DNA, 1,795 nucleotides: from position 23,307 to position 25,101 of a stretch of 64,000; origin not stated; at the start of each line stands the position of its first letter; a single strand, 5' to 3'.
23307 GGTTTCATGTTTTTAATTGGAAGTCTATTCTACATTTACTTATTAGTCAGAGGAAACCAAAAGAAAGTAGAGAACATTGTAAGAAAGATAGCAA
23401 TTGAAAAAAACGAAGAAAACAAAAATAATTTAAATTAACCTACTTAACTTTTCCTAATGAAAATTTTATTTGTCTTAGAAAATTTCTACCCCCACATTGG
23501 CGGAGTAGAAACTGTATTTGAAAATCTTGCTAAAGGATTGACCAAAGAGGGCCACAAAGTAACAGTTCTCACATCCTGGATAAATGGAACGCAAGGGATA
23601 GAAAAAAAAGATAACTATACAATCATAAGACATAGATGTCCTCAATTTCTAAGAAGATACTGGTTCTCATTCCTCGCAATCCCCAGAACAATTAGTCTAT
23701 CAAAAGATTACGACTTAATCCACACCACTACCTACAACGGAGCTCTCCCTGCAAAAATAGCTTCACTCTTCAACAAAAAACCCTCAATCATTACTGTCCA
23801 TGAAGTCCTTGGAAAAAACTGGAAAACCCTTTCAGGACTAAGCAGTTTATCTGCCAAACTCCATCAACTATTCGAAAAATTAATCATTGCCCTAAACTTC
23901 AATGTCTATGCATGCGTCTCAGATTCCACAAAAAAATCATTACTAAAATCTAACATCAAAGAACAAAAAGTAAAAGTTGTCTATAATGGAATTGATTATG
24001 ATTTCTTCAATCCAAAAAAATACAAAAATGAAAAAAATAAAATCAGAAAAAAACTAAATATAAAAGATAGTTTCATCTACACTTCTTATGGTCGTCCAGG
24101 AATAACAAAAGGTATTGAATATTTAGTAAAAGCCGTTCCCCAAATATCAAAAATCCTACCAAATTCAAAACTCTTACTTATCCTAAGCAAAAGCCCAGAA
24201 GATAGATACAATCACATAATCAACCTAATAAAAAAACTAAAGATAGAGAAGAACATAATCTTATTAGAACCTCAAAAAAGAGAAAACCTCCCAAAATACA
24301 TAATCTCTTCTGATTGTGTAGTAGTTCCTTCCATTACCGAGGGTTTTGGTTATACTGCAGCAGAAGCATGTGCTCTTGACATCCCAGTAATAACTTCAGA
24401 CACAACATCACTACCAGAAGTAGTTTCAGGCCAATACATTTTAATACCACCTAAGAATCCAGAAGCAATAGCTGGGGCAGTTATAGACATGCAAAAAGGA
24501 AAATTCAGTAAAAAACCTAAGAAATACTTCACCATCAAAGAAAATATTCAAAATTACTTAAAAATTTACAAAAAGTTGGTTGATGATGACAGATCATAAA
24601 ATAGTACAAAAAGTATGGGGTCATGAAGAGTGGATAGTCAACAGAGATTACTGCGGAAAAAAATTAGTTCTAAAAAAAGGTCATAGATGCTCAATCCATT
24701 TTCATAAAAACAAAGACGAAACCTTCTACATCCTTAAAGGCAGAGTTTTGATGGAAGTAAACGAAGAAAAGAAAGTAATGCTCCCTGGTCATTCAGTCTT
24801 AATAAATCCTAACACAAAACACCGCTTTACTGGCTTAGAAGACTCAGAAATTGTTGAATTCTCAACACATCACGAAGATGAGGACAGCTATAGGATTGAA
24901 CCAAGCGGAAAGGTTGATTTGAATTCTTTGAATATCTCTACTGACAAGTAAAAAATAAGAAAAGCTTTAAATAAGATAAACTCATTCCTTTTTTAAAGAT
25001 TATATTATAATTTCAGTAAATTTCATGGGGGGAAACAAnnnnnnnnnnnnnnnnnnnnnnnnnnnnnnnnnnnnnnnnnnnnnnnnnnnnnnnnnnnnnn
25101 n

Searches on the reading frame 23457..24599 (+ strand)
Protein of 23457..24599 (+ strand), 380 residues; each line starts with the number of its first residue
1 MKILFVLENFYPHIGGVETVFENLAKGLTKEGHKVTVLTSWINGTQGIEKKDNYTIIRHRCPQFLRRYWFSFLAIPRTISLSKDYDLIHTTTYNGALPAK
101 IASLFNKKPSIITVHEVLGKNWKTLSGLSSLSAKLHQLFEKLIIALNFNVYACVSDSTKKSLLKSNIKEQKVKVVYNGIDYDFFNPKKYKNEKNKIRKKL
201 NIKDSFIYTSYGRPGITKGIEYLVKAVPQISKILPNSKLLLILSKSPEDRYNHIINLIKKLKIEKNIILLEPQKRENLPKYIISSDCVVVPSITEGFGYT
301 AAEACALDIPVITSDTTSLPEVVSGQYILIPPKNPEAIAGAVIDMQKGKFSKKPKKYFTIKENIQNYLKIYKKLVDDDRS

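Call 6: search_protein_families(library=pfam, proteins=[window:23457-24599:+], max_evalue=0.01)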
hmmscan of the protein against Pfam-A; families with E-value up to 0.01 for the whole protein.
window:23457-24599:+ (380 aa): 7 families
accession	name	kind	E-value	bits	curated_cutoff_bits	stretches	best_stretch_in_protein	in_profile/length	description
PF00534.26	Glycos_transf_1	-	2.4e-28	99.2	26.4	1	193-353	2-161/172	Glycosyl transferases group 1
PF13439.12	Glyco_transf_4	-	3.8e-27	95.8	28.5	1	14-182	1-169/170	Glycosyltransferase Family 4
PF13692.12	Glyco_trans_1_4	-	4.2e-22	79.4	27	1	217-345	14-139/142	Glycosyl transferases group 1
PF13579.12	Glyco_trans_4_4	-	7.9e-13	49.5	29.7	1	15-178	1-158/158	Glycosyl transferase 4-like domain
PF20706.3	GT4-conflict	-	3.2e-11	43.3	26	1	216-330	210-324/385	Family 4 Glycosyltransferase in conflict systems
PF13477.12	Glyco_trans_4_2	-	1.8e-06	28.6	23.4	1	3-115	2-107/139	Glycosyl transferase 4-like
PF08323.17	Glyco_transf_5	-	0.0057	16.8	22.7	0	2-47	1-47/239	Starch synthase catalytic domain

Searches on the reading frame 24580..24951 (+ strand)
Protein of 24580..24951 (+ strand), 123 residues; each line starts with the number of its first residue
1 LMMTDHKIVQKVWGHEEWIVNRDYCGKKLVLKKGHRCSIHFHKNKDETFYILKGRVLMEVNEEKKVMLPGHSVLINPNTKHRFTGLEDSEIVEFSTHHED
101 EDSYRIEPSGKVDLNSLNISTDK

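Call 6: search_protein_families(library=pfam, proteins=[window:24580-24951:+], max_evalue=0.01)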
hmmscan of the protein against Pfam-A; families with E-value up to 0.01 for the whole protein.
window:24580-24951:+ (123 aa): 5 families
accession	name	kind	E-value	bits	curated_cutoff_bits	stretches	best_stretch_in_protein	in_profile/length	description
PF07883.17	Cupin_2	-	2e-12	47.1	27.2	1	30-89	4-62/70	Cupin domain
PF01050.24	MannoseP_isomer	-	1.3e-06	29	23.6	1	4-84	7-88/116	Mannose-6-phosphate isomerase C-terminal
PF07385.18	Lyx_isomer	-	1.8e-05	24.5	20.8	0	63-102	153-195/222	D-lyxose isomerase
PF05899.18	Cupin_3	-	0.0013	18.8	23.5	1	37-80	17-61/74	EutQ-like cupin domain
PF14499.12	DUF4437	-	0.005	16.5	24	1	22-110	34-119/250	Domain of unknown function (DUF4437)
